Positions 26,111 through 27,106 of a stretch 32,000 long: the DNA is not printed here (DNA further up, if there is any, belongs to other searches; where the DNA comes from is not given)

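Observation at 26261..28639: Uncharacterised MT / CysK-like PLP enzyme / MT operon: a compact modification or small-molecule module next to a type IV restriction-like gene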

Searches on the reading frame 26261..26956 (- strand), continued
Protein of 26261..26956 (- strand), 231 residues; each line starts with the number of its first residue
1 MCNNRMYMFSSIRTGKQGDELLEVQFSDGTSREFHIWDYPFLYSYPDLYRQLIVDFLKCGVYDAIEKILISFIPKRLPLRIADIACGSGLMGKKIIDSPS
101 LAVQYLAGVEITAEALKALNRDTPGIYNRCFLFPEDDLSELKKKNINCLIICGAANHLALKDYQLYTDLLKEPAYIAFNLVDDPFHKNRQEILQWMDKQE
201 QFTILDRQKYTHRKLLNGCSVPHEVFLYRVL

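Call 77: search_protein_families(library=ncbifam, alignment_id=A6, max_evalue=0.00001)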
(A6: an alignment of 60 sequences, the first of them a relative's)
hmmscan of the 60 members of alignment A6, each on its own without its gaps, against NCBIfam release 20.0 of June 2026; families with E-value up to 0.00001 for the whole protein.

A. member 1, P0059 (244 aa): 0 families

B. families by the number of members that match (of 60 scanned): 195 families (the first 25 are shown)
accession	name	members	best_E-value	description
TIGR02072.1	BioC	19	3.9e-09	malonyl-ACP O-methyltransferase BioC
TIGR01983.1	UbiG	16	1.2e-08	bifunctional 2-polyprenyl-6-hydroxyphenol methylase/3-demethylubiquinol 3-O-methyltransferase UbiG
TIGR03534.1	RF_mod_PrmC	3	5.9e-06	peptide chain release factor N(5)-glutamine methyltransferase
NF043040.1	corrin_prot_MT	2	5.8e-07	corrinoid protein-associated methyltransferase CpaM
TIGR00406.1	prmA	2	1.3e-06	50S ribosomal protein L11 methyltransferase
NF045667.1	MTase_DVU1556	2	3.4e-06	DVU_1556 family methyltransferase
TIGR01186.1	proV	1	5.6e-78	betaine/proline/choline family ABC transporter ATP-binding protein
TIGR00968.1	3a0106s01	1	6e-68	sulfate ABC transporter ATP-binding protein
TIGR03265.1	PhnT2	1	1.1e-65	putative 2-aminoethylphosphonate ABC transporter ATP-binding protein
TIGR01187.1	potA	1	4.2e-65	polyamine ABC transporter ATP-binding protein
NF006987.0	PRK09452.1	1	6.9e-65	spermidine/putrescine ABC transporter ATP-binding protein PotA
NF008621.0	PRK11607.1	1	4.6e-62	putrescine ABC transporter ATP-binding subunit PotG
NF008105.0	PRK10851.1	1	1e-60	sulfate/thiosulfate ABC transporter ATP-binding protein CysA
NF008653.0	PRK11650.1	1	1.5e-60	sn-glycerol-3-phosphate ABC transporter ATP-binding protein UgpC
TIGR03415.1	ABC_choXWV_ATP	1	8.1e-59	choline ABC transporter ATP-binding protein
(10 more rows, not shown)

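Call 78: search_protein_families(library=pfam, proteins=[P0076, P0121, P0184, P0144, P0198, P0106, P0122, P0103, P0169, P0197], max_evalue=0.0001)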
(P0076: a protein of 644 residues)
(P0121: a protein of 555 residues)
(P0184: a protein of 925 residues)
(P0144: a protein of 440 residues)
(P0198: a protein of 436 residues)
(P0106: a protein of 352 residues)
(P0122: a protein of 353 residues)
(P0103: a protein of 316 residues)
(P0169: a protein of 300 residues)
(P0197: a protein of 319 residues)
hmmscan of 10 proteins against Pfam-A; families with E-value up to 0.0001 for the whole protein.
P0076 (644 aa): 7 families
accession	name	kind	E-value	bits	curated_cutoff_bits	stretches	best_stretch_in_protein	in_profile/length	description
PF02668.22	TauD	-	8e-21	75.6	27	1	335-624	15-265/267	Taurine catabolism dioxygenase TauD, TfdA family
PF13489.12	Methyltransf_23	-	5.2e-10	39.7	27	1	78-189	18-120/164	Methyltransferase domain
PF08241.18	Methyltransf_11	-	6.1e-09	36.8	21.2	1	87-185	1-95/95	Methyltransferase domain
PF13649.12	Methyltransf_25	-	1.1e-08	36.1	27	1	86-181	1-97/97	Methyltransferase domain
PF08242.18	Methyltransf_12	-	5.9e-08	33.8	30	1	87-182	1-97/98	Methyltransferase domain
PF13847.12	Methyltransf_31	-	2.6e-07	30.9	27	1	83-189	4-113/145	Methyltransferase domain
PF06325.19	PrmA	-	1.9e-06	28.1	22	1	79-185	158-258/296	Ribosomal protein L11 methyltransferase (PrmA)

P0121 (555 aa): 6 families
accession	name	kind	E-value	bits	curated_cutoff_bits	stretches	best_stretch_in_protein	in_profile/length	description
PF00005.33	ABC_tran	-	3.1e-36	125.4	25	1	312-457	2-136/137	ABC transporter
PF13489.12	Methyltransf_23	-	8.4e-08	32.6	27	1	94-211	22-128/164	Methyltransferase domain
PF13649.12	Methyltransf_25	-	1.9e-06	28.9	27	1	98-156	1-62/97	Methyltransferase domain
PF08241.18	Methyltransf_11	-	3.4e-05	24.8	21.2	1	99-162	1-66/95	Methyltransferase domain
PF13555.12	AAA_29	-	7.3e-05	22.9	27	0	312-349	13-50/61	P-loop containing region of AAA domain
PF13304.12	AAA_21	-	8.5e-05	23.2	27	0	408-489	215-299/304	AAA domain, putative AbiEii toxin, Type IV TA system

P0184 (925 aa): 11 families
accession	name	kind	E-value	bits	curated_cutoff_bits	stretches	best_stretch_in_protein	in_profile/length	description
PF13649.12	Methyltransf_25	-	7.9e-49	164.8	27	4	87-179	1-97/97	Methyltransferase domain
PF08241.18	Methyltransf_11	-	1.7e-45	154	21.2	4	88-182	1-94/95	Methyltransferase domain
PF01209.24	Ubie_methyltran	-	8e-39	133.8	20.1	3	82-201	46-167/233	ubiE/COQ5 methyltransferase family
PF13489.12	Methyltransf_23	-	8.8e-31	107.3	27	2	81-187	20-120/164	Methyltransferase domain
PF13847.12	Methyltransf_31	-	1.7e-30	106.1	27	3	300-421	2-127/145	Methyltransferase domain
PF08242.18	Methyltransf_12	-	5.5e-30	104.4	30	2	88-180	1-97/98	Methyltransferase domain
PF05175.20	MTS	-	8.9e-15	55.2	23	0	78-128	26-77/170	Methyltransferase small domain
PF03848.20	TehB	-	1.1e-10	41.8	20.4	0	83-184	30-133/193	Tellurite resistance protein TehB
PF01135.25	PCMT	-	7.1e-09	36.2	20.3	0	69-193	59-181/210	Protein-L-isoaspartate(D-aspartate) O-methyltransferase (PCMT)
PF07021.18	MetW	-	9.8e-06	25.8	21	0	83-173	13-100/193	Methionine biosynthesis protein MetW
PF05219.18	DREV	-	3.5e-05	23.5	26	0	750-795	94-138/265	DREV methyltransferase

P0144 (440 aa): 8 families
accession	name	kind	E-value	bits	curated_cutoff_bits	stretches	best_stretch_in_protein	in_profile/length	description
PF08241.18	Methyltransf_11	-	2.3e-24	86.3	21.2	2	289-385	1-94/95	Methyltransferase domain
PF13649.12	Methyltransf_25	-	6.1e-24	85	27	2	288-382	1-97/97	Methyltransferase domain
PF13489.12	Methyltransf_23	-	2.4e-18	66.9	27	2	36-162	3-122/164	Methyltransferase domain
PF08242.18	Methyltransf_12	-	3e-16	60.4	30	2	59-154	1-98/98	Methyltransferase domain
PF01209.24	Ubie_methyltran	-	1.2e-15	58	20.1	2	278-385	42-150/233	ubiE/COQ5 methyltransferase family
PF13847.12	Methyltransf_31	-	2.8e-15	56.7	27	2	53-163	2-116/145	Methyltransferase domain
PF00398.26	RrnaAD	-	8.1e-07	28.8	24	0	274-328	21-71/263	Ribosomal RNA adenine dimethylase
PF05175.20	MTS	-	8.6e-07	29.2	23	0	54-135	31-112/170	Methyltransferase small domain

P0198 (436 aa): 8 families
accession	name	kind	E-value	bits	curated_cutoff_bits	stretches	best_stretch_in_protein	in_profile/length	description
PF12802.13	MarR_2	-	3.8e-16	59.4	27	1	30-88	1-61/61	MarR family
PF01047.28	MarR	-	3.4e-10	40.1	24.6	1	32-88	1-58/59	MarR family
PF12840.13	HTH_20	-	1.3e-06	28.7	27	1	37-78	7-49/51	Helix-turn-helix domain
PF25213.1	HVO_A0261_N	-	6.7e-06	26.3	35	1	35-109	12-79/86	HVO_A0261 N-terminal domain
PF01022.26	HTH_5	-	1.5e-05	25.2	22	1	37-78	5-46/47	Bacterial regulatory protein, arsR family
PF09339.16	HTH_IclR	-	1.7e-05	24.9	22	1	37-79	6-50/52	IclR helix-turn-helix domain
PF13649.12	Methyltransf_25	-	1.9e-05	25.7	27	1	279-375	2-97/97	Methyltransferase domain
PF08241.18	Methyltransf_11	-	3.6e-05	24.8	21.2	0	279-379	1-95/95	Methyltransferase domain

P0106 (352 aa): 2 families
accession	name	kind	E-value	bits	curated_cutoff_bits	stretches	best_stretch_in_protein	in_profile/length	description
PF13489.12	Methyltransf_23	-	6.3e-09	36.2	27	1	138-258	11-117/164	Methyltransferase domain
PF08241.18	Methyltransf_11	-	1.9e-05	25.6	21.2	1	157-256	1-94/95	Methyltransferase domain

P0122 (353 aa): 3 families
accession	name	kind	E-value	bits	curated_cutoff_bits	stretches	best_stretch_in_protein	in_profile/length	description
PF13489.12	Methyltransf_23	-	5.9e-10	39.5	27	1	148-270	7-118/164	Methyltransferase domain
PF13649.12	Methyltransf_25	-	1.3e-05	26.2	27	1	167-245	1-76/97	Methyltransferase domain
PF08241.18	Methyltransf_11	-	6.6e-05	23.9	21.2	0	168-268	1-95/95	Methyltransferase domain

P0103 (316 aa): 1 family
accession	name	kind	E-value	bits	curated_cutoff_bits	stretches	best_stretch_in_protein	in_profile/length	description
PF13489.12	Methyltransf_23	-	1.1e-06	28.9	27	1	118-238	10-120/164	Methyltransferase domain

P0169 (300 aa): 2 families
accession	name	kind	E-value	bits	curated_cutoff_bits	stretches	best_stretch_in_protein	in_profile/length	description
PF13649.12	Methyltransf_25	-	1.2e-06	29.5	27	1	203-262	1-63/97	Methyltransferase domain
PF13489.12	Methyltransf_23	-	4.6e-06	26.9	27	1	191-300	13-112/164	Methyltransferase domain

P0197 (319 aa): 3 families
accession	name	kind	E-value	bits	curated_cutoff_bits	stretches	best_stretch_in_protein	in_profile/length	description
PF13489.12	Methyltransf_23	-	5.7e-10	39.6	27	1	89-201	19-120/164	Methyltransferase domain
PF08241.18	Methyltransf_11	-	3.5e-06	28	21.2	1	97-196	1-94/95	Methyltransferase domain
PF13649.12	Methyltransf_25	-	7.8e-06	26.9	27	1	96-157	1-65/97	Methyltransferase domain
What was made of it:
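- Fusions exist with TauD and with an ABC ATPase whose best model is ProV (calls 77, 78).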

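Call 91: search_protein_families(library=pfam, proteins=[L015:5357-7513:+, L015:3493-4719:+, L014:5423-7708:+, L010:8482-8976:-, L010:10694-11320:-, L019:9325-9780:+, L019:11558-12817:+, L017:6715-9180:-, L020:4570-5694:+, L020:2397-4232:+], max_evalue=0.001)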
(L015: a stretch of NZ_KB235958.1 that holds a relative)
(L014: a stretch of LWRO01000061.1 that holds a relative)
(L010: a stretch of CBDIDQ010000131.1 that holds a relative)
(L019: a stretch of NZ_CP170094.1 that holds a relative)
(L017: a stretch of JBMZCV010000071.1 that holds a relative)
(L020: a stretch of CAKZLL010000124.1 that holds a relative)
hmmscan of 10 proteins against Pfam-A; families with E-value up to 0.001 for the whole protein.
L015:5357-7513:+ (718 aa): 3 families
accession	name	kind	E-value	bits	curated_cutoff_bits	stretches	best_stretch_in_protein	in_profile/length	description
PF00924.24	MS_channel_2nd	-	2.8e-15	56.6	20.2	1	531-596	3-68/68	Mechanosensitive ion channel, beta-domain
PF21082.3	MS_channel_3rd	-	3.2e-06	27.9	21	1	604-685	3-88/88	Mechanosensitive ion channel MscS, C-terminal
PF21088.3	MS_channel_1st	-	0.00039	20.8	23.1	1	493-528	7-42/42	Mechanosensitive ion channel, transmembrane helices 2/3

L015:3493-4719:+ (408 aa): 1 family
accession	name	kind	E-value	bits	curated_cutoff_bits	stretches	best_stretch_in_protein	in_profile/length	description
PF00656.27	Peptidase_C14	-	1e-12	48.7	21.4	1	5-229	3-221/233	Caspase domain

L014:5423-7708:+ (761 aa): 5 families
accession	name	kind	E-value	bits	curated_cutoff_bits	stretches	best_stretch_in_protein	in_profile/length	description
PF00028.23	Cadherin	-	1.2e-14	54.9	28.8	2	279-350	4-79/93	Cadherin domain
PF00353.25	HemolysinCabind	-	7.1e-14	51.9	23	3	622-654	3-35/36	RTX calcium-binding nonapeptide repeat (4 copies)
PF17892.7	Cadherin_5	-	9e-13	48.3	26.5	1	398-473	23-95/98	Cadherin-like domain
PF17963.7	Big_9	-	1.6e-12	48.6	23.6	1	366-473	2-88/89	Bacterial Ig domain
PF17803.7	Cadherin_4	-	2e-07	31.9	25.1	1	357-442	3-64/71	Bacterial cadherin-like domain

L010:8482-8976:- (164 aa): 1 family
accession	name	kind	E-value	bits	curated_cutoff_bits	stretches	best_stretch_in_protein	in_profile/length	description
PF04073.20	tRNA_edit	-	1.5e-22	80.4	25.5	1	37-149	10-123/123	Aminoacyl-tRNA editing domain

L010:10694-11320:- (208 aa): 0 families

L019:9325-9780:+ (151 aa): 0 families

L019:11558-12817:+ (419 aa): 4 families
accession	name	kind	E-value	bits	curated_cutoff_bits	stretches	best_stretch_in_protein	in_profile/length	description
PF02771.21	Acyl-CoA_dh_N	-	1.6e-40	138.5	22.9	1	46-158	1-113/113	Acyl-CoA dehydrogenase, N-terminal domain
PF00441.29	Acyl-CoA_dh_1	-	2e-37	129.1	22.4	1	265-412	2-149/150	Acyl-CoA dehydrogenase, C-terminal domain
PF02770.24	Acyl-CoA_dh_M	-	1.7e-22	79.8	33.3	1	162-253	1-97/97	Acyl-CoA dehydrogenase, middle domain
PF08028.16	Acyl-CoA_dh_2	-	4.2e-12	46.9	22.7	1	280-397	2-129/134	Acyl-CoA dehydrogenase, C-terminal domain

L017:6715-9180:- (821 aa): 5 families
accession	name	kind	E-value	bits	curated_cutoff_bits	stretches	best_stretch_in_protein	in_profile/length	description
PF00593.30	TonB_dep_Rec_b-barrel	-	8.8e-27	95.5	27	1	333-775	42-436/436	TonB dependent receptor-like, beta-barrel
PF13715.12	CarbopepD_reg_2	-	5.1e-20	71.7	32.2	1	26-112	1-88/88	CarboxypepD_reg-like domain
PF07715.20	Plug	-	2.6e-13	50.9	23.9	1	120-227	4-106/107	TonB-dependent Receptor Plug Domain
PF13620.12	CarboxypepD_reg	-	3.6e-12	46.9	32.3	1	25-100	1-81/82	Carboxypeptidase regulatory-like domain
PF14905.12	OMP_b-brl_3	-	4.1e-06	26.5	27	1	540-783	153-381/408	Outer membrane protein beta-barrel family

L020:4570-5694:+ (374 aa): 1 family
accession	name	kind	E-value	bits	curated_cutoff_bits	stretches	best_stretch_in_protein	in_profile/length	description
PF03480.18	DctP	-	1.4e-60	205.5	23.4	1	52-336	3-283/286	Bacterial extracellular solute-binding protein, family 7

L020:2397-4232:+ (611 aa): 2 families
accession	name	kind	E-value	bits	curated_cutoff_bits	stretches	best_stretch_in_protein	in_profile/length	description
PF00501.34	AMP-binding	-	2.5e-72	244.2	29.9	1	30-423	17-384/384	AMP-binding enzyme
PF23562.2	AMP-binding_C_3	-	7e-09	36.6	20.8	1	468-514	5-52/124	AMP-binding enzyme C-terminal domain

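Call 95: search_protein_families(library=pfam, proteins=[L009:6038-9781:+, L018:3395-5605:-, L028:9832-12132:-, L028:5169-6131:+, L008:13494-15092:+, L012:7823-9493:+, L012:5967-6947:+, L032:4448-5380:+], max_evalue=0.001)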
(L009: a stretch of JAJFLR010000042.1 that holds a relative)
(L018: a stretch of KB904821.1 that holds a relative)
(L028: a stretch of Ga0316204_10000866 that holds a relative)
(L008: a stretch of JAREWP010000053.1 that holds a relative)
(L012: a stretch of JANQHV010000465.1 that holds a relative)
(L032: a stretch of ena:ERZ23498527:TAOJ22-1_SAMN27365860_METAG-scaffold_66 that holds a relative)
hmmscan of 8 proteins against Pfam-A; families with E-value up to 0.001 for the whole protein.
L009:6038-9781:+ (1247 aa): 2 families
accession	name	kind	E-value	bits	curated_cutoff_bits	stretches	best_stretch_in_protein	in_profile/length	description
PF00924.24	MS_channel_2nd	-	3.6e-14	53.1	20.2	1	1060-1126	2-68/68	Mechanosensitive ion channel, beta-domain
PF21088.3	MS_channel_1st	-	2.3e-06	27.9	23.1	1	1019-1057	3-41/42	Mechanosensitive ion channel, transmembrane helices 2/3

L018:3395-5605:- (736 aa): 2 families
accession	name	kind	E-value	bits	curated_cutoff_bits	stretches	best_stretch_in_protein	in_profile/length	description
PF00924.24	MS_channel_2nd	-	7.7e-15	55.2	20.2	1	521-585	3-67/68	Mechanosensitive ion channel, beta-domain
PF21082.3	MS_channel_3rd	-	2.5e-09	37.9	21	1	594-673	3-87/88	Mechanosensitive ion channel MscS, C-terminal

L028:9832-12132:- (766 aa): 3 families
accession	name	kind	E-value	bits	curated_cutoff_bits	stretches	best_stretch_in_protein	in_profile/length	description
PF14863.12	Alkyl_sulf_dimr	-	2.2e-46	158.2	26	1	465-621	3-137/139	Alkyl sulfatase dimerisation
PF14864.11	Alkyl_sulf_C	-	1e-23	84.4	27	1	633-762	2-125/125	Alkyl sulfatase C-terminal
PF00753.33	Lactamase_B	-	6.4e-08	33.2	22.7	1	153-245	6-82/196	Metallo-beta-lactamase superfamily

L028:5169-6131:+ (320 aa): 3 families
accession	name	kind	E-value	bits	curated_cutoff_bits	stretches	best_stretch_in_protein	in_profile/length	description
PF00990.26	GGDEF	-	6e-41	140.3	23.8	1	164-318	1-158/161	Diguanylate cyclase, GGDEF domain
PF01590.32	GAF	-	8.2e-17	62.4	22.4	1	28-157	3-132/133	GAF domain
PF13185.12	GAF_2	-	1.9e-08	35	28.6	1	28-155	5-132/136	GAF domain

L008:13494-15092:+ (532 aa): 0 families

L012:7823-9493:+ (556 aa): 10 families
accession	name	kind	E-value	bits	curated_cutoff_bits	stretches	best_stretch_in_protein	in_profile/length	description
PF00005.33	ABC_tran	-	1.6e-55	187.9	25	2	311-463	1-137/137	ABC transporter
PF02463.25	SMC_N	-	1.6e-11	44.5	40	1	322-508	25-211/220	RecF/RecN/SMC N terminal domain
PF13555.12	AAA_29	-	6.2e-09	35.9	27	0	319-355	21-55/61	P-loop containing region of AAA domain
PF08352.17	oligo_HPY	-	1.9e-08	35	27.1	1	514-546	1-33/65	Oligopeptide/dipeptide transporter, C-terminal region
PF13304.12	AAA_21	-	9.5e-07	29.6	27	0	171-241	231-303/304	AAA domain, putative AbiEii toxin, Type IV TA system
PF13401.12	AAA_22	-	1.4e-06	29.1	27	0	324-488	8-118/130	AAA domain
PF13191.12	AAA_16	-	6.2e-05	24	32.6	0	320-376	23-64/167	AAA ATPase domain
PF03193.22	RsgA_GTPase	-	0.00019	21.8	30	0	48-73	98-122/174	RsgA GTPase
PF13481.12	AAA_25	-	0.00022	21.3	27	0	53-83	29-59/195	AAA domain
PF20703.3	nSTAND1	-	0.00087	19.5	27.1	0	305-348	17-58/379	Novel STAND NTPase 1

L012:5967-6947:+ (326 aa): 2 families
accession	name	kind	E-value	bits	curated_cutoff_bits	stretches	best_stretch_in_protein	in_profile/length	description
PF00528.27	BPD_transp_1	-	4.5e-32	111.7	26.4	1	125-322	2-182/184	Binding-protein-dependent transport system inner membrane component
PF19300.4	BPD_transp_1_N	-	9.7e-13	48.7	23.8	1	8-112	5-113/114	Binding-prot-dependent transport system membrane comp, N-term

L032:4448-5380:+ (310 aa): 1 family
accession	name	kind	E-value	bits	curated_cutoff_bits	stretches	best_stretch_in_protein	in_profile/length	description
PF12784.13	PDDEXK_2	-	5.8e-47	160.8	27.4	1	7-226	1-222/229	PD-(D/E)XK nuclease family transposase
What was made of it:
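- A TRAP solute-binding protein and an ABC importer lie next to solitary MT2 genes (calls 91, 95). Mechanosensitive channels and importers make no sense for volatile products (calls 91, 95).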
